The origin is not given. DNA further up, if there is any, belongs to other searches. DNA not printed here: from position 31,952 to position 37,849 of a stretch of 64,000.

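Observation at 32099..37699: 1866-aa surface protein built from Listeria-Bacteroides (GW-type) repeats, with no sortase signal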

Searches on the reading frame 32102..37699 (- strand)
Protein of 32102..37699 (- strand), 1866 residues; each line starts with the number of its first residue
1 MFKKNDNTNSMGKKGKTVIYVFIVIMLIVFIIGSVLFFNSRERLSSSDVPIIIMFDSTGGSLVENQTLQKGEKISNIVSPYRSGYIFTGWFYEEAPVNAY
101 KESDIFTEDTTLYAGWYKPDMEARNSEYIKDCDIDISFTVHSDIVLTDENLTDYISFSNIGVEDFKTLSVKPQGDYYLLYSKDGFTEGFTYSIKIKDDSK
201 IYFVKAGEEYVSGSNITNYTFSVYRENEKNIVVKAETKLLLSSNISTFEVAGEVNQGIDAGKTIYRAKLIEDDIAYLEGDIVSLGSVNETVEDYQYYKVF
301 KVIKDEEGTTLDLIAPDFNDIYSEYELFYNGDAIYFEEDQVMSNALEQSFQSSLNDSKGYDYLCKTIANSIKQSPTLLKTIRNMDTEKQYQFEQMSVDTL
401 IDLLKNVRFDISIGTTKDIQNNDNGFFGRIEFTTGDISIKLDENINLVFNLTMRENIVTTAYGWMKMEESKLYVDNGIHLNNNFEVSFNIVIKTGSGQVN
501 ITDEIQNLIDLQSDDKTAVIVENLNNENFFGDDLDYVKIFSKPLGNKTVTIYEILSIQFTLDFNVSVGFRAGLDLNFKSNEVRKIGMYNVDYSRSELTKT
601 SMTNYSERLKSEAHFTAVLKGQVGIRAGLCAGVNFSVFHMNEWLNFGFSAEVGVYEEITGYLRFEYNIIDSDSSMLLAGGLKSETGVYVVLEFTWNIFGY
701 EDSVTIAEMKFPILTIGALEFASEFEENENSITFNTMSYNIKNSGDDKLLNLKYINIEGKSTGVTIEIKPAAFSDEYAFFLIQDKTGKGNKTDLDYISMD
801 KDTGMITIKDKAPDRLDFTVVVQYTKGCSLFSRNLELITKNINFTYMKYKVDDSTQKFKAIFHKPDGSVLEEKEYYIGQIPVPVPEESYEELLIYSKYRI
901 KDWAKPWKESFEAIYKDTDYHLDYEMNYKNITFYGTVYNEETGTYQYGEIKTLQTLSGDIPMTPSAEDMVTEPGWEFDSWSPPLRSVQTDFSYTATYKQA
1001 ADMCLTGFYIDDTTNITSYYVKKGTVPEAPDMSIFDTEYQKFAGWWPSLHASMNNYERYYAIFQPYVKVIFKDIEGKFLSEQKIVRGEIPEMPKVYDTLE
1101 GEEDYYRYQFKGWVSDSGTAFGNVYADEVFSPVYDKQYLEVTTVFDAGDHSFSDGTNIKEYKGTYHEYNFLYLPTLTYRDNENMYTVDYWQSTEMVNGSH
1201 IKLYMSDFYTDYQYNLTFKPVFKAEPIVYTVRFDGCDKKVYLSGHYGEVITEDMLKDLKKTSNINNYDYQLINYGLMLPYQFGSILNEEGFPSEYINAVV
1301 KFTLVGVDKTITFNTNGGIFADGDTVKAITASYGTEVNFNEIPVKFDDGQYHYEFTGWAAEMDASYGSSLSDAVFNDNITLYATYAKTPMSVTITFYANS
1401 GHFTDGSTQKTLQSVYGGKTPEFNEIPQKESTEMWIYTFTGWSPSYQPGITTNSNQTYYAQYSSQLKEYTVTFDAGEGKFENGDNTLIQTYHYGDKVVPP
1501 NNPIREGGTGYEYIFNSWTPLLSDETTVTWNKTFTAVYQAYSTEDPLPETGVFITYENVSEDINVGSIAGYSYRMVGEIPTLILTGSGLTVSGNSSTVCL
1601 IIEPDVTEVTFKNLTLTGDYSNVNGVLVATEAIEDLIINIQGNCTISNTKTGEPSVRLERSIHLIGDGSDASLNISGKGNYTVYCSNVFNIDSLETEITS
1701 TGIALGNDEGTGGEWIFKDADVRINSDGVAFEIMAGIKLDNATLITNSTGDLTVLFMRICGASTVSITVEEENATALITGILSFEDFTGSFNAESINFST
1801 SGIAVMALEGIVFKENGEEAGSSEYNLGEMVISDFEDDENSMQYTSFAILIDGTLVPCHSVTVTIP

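Call 4: search_protein_families(library=pfam, proteins=[window:32102-37699:-], max_evalue=1)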
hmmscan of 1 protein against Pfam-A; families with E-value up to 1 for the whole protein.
window:32102-37699:- (1866 aa): 2 families
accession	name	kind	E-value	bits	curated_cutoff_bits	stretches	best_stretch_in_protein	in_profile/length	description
PF09479.16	Flg_new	-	1.8e-16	60.4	27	3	53-114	3-64/65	Listeria-Bacteroides repeat domain (List_Bact_rpt)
PF00127.26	Copper-bind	-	0.62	10.9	21.2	0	1658-1686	57-85/99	Copper binding proteins, plastocyanin/azurin family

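Call 5: search_protein_families(library=ncbifam, proteins=[window:32102-37699:-], max_evalue=1)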
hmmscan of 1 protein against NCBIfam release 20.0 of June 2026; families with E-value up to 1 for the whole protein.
window:32102-37699:- (1866 aa): 2 families
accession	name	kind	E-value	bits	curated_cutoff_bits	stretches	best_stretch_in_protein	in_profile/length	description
TIGR02543.1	List_Bact_rpt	repeat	0.00013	22.2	20.95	1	80-118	1-42/44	TIGR02543 family repeat protein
NF047981.1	RC1041_fam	subfamily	0.093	12.5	90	1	12-42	18-47/57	RC1041 family protein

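Call 8: find_homologous_proteins(query=window:32102-37699:-, max_evalue=0.00001)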
Query window:32102-37699:- (1866 aa): 38 proteins with E <= 0.00001 among 8000 candidates.
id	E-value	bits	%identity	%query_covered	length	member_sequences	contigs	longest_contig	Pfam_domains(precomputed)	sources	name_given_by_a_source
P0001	0.0e+0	4174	100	99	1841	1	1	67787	PF09479.17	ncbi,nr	ncbi:MAG: InlB B-repeat-containing protein [Clostridia bacterium]|nr:InlB B-repeat-containing protei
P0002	0.0e+0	2390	58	99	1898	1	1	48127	PF09479.17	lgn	-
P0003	0.0e+0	2322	55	82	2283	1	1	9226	PF09479.17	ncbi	-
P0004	0.0e+0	2291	56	99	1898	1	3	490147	PF09479.17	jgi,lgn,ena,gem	-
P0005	0.0e+0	2264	57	86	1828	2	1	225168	PF09479.17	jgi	-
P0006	0.0e+0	2253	54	99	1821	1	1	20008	PF09479.17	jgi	jgi:Listeria/Bacterioides repeat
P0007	0.0e+0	2183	50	100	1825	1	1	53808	PF09479.17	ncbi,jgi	-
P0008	0.0e+0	2148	54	99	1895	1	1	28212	PF09479.17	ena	-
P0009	0.0e+0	2134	56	78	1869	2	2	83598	PF09479.17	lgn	-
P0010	0.0e+0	2124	50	100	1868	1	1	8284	PF09479.17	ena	-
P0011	0.0e+0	2096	51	99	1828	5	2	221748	PF09479.17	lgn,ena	-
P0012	0.0e+0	2092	52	99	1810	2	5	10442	PF09479.17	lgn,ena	-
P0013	0.0e+0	2052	52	100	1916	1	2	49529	PF09479.17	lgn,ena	-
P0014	0.0e+0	2010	48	99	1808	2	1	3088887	PF09479.17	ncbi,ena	-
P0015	0.0e+0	1976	50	83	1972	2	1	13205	PF09479.17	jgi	-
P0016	0.0e+0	1934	51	96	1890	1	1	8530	PF09479.17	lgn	-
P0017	0.0e+0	1845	47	81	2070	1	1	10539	PF09479.17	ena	-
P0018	0.0e+0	1753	55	65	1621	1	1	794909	PF09479.17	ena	-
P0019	0.0e+0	1592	43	99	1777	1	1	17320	PF09479.17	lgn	-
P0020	0.0e+0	1372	57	59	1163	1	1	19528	PF09479.17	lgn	-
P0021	4.4e-70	255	46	3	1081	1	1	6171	PF09479.17,PF10931.14,PF18998.7,PF13620.13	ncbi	ncbi:MAG: InlB B-repeat-containing protein, partial [Candidatus Riflebacteria bacterium]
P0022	7.8e-48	181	25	36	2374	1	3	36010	PF09479.17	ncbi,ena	-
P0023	1.6e-43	167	25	31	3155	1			PF09479.17,PF10936.16,PF19797.5,PF00404.25,PF28530.1,PF18998.7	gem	-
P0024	4.2e-43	165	33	12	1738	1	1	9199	PF09479.17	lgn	-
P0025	5.4e-38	148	26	36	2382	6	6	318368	PF09479.17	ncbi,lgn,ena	-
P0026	1.6e-22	97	32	5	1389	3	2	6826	PF09479.17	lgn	-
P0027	6.6e-22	95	33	4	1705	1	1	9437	PF09479.17,PF05342.20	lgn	-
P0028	2.8e-18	83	36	3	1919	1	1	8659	PF09479.17,PF18998.7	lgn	-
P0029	1.1e-17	81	32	8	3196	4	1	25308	PF09479.17,PF18998.7,PF00395.26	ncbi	-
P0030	1.4e-17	81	22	38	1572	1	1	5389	PF09479.17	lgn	-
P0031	1.5e-16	77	34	11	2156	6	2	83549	PF19127.7,PF09479.17,PF26182.1,PF01473.27,PF02368.25,PF19085.7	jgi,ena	jgi:glucan-binding YG repeat protein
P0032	9.3e-16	75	31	8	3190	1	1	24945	PF09479.17,PF18998.7,PF00395.26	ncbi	-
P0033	4.4e-14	69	31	8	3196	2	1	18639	PF09479.17,PF18998.7,PF00395.26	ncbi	-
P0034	3.1e-11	60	38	3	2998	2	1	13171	PF09479.17,PF13287.13,PF13290.14,PF23197.2,PF18998.7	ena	-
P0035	3.4e-10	56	39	3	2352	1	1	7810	PF09479.17,PF00395.26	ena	-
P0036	2.6e-7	47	34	6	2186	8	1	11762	PF09479.17,PF18998.7,PF00395.26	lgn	-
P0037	4.2e-7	46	30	5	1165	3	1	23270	PF09479.17,PF18998.7,PF02368.25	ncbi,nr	ncbi:MAG: InlB B-repeat-containing protein [Eubacterium sp.]|nr:InlB B-repeat-containing protein [Eu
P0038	1.5e-6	44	33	3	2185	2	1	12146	PF09479.17,PF00395.26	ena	-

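Call 25: find_encoding_contigs(protein=P0004, flank=8000, max_places=2)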
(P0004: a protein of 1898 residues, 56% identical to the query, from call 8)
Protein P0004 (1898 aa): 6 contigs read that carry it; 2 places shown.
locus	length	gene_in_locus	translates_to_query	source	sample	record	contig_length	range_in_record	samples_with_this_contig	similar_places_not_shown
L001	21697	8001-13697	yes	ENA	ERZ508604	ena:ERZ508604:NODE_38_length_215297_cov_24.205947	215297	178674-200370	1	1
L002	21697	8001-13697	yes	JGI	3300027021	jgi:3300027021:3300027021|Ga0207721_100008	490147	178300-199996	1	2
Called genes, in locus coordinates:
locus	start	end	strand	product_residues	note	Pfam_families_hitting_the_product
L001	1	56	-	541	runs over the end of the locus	PF13199:Glyco_hydro_66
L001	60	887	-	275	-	PF00528:BPD_transp_1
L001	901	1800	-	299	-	PF00528:BPD_transp_1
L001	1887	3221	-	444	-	PF01547:SBP_bac_1, PF13416:SBP_bac_8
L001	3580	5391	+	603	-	PF02743:dCache_1, PF22673:MCP-like_PDC_1 (weak), PF00672:HAMP (weak), PF06580:His_kinase, PF02518:HATPase_c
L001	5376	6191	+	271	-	PF00072:Response_reg, PF12833:HTH_18, PF00165:HTH_AraC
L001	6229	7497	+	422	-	PF12728:HTH_17 (faint)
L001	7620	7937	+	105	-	-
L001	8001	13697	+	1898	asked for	PF09479:Flg_new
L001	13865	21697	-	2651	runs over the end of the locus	PF02368:Big_2 (weak), PF09479:Flg_new (weak), PF18676:MBG_2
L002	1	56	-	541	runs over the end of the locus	PF13199:Glyco_hydro_66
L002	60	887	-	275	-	PF00528:BPD_transp_1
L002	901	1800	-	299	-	PF00528:BPD_transp_1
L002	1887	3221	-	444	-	PF01547:SBP_bac_1, PF13416:SBP_bac_8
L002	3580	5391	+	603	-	PF02743:dCache_1, PF22673:MCP-like_PDC_1 (weak), PF00672:HAMP (weak), PF06580:His_kinase, PF02518:HATPase_c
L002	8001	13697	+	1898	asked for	PF09479:Flg_new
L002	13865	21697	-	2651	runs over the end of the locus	PF02368:Big_2 (weak), PF09479:Flg_new (weak), PF18676:MBG_2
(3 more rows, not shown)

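Call 26: find_encoding_contigs(protein=P0014, flank=8000, max_places=1)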
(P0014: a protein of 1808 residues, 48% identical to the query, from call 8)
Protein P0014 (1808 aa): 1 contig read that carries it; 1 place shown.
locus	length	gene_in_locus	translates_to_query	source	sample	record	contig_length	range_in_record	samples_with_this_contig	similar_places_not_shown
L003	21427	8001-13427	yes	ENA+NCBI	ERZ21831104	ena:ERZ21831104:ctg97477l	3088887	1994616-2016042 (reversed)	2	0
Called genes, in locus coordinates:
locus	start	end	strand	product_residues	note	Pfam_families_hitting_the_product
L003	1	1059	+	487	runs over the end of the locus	PF01170:UPF0020, PF05175:MTS, PF13649:Methyltransf_25 (weak), PF13847:Methyltransf_31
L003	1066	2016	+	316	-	PF00294:PfkB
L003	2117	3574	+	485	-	PF00478:IMPDH, PF03060:NMO (faint), PF00571:CBS, PF01070:FMN_dh (weak)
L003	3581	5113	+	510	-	PF00117:GATase, PF07722:Peptidase_C26, PF02540:NAD_synthase (weak), PF00958:GMP_synt_C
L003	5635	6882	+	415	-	PF12728:HTH_17 (faint)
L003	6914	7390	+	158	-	-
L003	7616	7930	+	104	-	-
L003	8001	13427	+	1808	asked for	PF09479:Flg_new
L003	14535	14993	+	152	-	-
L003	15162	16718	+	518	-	PF00069:Pkinase, PF07714:PK_Tyr_Ser-Thr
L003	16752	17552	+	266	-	-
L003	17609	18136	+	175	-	-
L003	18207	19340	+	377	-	PF00514:Arm (faint), PF13513:HEAT_EZ (faint), PF02985:HEAT (faint), PF13646:HEAT_2, PF03130:HEAT_PBS (weak)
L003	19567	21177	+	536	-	PF00069:Pkinase, PF07714:PK_Tyr_Ser-Thr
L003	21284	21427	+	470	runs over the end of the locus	PF13306:LRR_5, PF13855:LRR_8 (faint), PF13306:LRR_5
